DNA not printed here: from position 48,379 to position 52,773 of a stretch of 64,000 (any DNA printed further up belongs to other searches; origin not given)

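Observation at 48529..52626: Single 1365-aa polypeptide fusing a processive GT2 synthase (QxxRW), a Wzx/MOP-flippase-like 12-TM module and a GT4 transferase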

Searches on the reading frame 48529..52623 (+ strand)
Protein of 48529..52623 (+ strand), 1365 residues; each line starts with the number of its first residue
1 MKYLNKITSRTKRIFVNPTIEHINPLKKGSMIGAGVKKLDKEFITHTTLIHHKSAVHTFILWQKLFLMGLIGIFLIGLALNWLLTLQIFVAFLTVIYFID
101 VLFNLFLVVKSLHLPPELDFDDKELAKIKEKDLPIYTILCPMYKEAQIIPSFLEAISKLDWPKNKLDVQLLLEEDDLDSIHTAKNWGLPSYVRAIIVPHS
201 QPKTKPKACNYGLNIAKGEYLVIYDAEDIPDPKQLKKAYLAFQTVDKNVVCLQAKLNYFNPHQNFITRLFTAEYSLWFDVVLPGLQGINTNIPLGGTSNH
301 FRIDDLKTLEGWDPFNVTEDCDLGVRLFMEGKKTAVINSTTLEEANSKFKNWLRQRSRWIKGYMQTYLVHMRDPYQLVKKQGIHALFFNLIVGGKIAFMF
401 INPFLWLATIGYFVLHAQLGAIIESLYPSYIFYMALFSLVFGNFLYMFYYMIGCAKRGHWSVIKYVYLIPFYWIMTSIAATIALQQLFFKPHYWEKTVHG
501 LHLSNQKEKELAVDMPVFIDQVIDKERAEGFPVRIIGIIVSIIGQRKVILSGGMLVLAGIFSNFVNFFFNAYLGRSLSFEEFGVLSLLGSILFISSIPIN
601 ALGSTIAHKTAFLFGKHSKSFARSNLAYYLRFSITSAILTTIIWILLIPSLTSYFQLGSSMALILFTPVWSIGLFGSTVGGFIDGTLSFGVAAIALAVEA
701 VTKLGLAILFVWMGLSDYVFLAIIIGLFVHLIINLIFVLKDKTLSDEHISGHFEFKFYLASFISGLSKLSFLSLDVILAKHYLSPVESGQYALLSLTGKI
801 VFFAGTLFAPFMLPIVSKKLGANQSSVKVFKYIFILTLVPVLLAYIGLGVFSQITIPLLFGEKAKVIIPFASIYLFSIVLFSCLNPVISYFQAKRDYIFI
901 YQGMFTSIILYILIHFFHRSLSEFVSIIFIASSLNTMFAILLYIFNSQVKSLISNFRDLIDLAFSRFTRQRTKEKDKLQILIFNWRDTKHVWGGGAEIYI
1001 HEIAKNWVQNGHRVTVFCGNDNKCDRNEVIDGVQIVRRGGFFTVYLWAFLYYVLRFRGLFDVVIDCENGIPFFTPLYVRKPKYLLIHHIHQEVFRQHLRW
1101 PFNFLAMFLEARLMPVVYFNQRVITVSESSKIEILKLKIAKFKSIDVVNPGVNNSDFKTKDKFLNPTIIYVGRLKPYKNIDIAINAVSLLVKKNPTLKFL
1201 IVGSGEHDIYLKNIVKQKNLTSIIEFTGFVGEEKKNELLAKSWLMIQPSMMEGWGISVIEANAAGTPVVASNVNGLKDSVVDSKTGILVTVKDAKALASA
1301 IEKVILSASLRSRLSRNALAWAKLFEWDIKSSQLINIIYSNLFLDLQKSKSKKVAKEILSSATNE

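Call 5: search_protein_families(library=pfam, proteins=[window:48529-52623:+], max_evalue=1)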
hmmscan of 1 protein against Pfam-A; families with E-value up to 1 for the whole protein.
window:48529-52623:+ (1365 aa): 10 families
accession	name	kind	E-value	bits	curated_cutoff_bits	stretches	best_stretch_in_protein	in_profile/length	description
PF00534.26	Glycos_transf_1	-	5.4e-42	143.7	26.4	1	1165-1318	15-169/172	Glycosyl transferases group 1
PF13692.12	Glyco_trans_1_4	-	1.8e-33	116.2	27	1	1166-1305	2-140/142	Glycosyl transferases group 1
PF13632.12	Glyco_trans_2_3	-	2.8e-20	73.4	27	1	221-441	2-190/198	Glycosyl transferase family group 2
PF13641.12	Glyco_tranf_2_3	-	7.9e-18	65.8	27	1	136-362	3-230/230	Glycosyltransferase like family 2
PF13439.12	Glyco_transf_4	-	4.7e-15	56.5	28.5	1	994-1153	2-167/170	Glycosyltransferase Family 4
PF20706.3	GT4-conflict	-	9.4e-12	45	26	1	1147-1282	176-322/385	Family 4 Glycosyltransferase in conflict systems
PF00535.33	Glycos_transf_2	-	1.1e-08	35.6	23.3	1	138-266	2-127/168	Glycosyl transferase family 2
PF13579.12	Glyco_trans_4_4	-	7.2e-07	30.1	29.7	1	994-1129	1-137/158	Glycosyl transferase 4-like domain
PF13506.12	Glyco_transf_21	-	0.0055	16.6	21.7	1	192-360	3-173/174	Glycosyl transferase family 21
PF13524.12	Glyco_trans_1_2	-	0.016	15.6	25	1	1192-1319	10-126/144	Glycosyl transferase-like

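Call 7: search_protein_families(library=ncbifam, proteins=[window:48529-52623:+], max_evalue=1)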
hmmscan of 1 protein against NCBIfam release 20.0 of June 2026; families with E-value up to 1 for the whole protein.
window:48529-52623:+ (1365 aa): 50 families (the best 25 are shown)
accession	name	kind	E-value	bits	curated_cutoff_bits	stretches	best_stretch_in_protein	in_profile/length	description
TIGR03449.1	mycothiol_MshA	equivalog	2.4e-29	102.5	462.5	1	1120-1337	165-399/406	D-inositol-3-phosphate glycosyltransferase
NF038295.1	EPS_HpsP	equivalog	3.9e-23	82.1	550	1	1165-1340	207-385/388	hormogonium polysaccharide biosynthesis glycosyltransferase HpsP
TIGR03088.1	stp2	hypoth_equivalog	1.7e-22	80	409.05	1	1122-1318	153-349/374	TIGR03088 family PEP-CTERM/XrtA system glycosyltransferase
NF041876.1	EPS_EpsE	equivalog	2.4e-22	79.7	400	1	1144-1318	187-372/389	exopolysaccharide biosynthesis GT4 family glycosyltransferase EpsE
NF041010.1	glycosy_Agl16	equivalog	4e-21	75.3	575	1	994-1341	15-350/352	glycosylation protein Agl16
NF047880.1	glyco_SdgA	exception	2e-20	72.9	800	1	1147-1327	295-476/488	serine-aspartate repeat adhesin O-glycosyltransferase SdgA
TIGR03999.1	thiol_BshA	equivalog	1.8e-18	66.7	273.7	1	1143-1326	167-358/375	N-acetyl-alpha-D-glucosaminyl L-malate synthase BshA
TIGR04157.1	glyco_rSAM_CFB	subfamily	2.7e-18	66.1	400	1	1150-1305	210-364/406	TIGR04157 family glycosyltransferase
NF050056.1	ProtGlycPglH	equivalog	3.1e-18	66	600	1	1147-1338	162-350/354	GalNAc-alpha-(1->4)-GalNAc-alpha-(1->3)-diNAcBac-PP-undecaprenol alpha-1,4-N-acetyl-D-galactosaminyltransferase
NF046085.1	XrtY_assoc_Gly1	equivalog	7.1e-18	64.6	400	1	1125-1335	166-374/387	XrtY-associated glycosyltransferase XYAG1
TIGR02149.1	glgA_Coryne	subfamily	3.1e-17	62.8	302.4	1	1120-1337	145-386/391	glycogen synthase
TIGR04063.1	stp3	hypoth_equivalog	3.2e-17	62.5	442.05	1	1146-1328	183-382/397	TIGR04063 family PEP-CTERM/XrtA system glycosyltransferase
NF038229.1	Glyco4_Geo_Pelo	equivalog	5.8e-17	61.7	400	1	1145-1319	135-313/338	GPMC system family 4 glycosyltransferase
TIGR04047.1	MSMEG_0565_glyc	hypoth_equivalog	1.8e-15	56.9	259.85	1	1164-1332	192-365/373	MSMEG_0565 family glycosyltransferase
NF053787.1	GlcN_PG_synth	equivalog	1.3e-14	53.9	480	1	1167-1336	199-354/361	N-acetylglucosaminyl phosphatidylglycerol synthase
TIGR02095.1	glgA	subfamily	1.8e-14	53.3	328.45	1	1165-1309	294-443/477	glycogen/starch synthase, ADP-glucose type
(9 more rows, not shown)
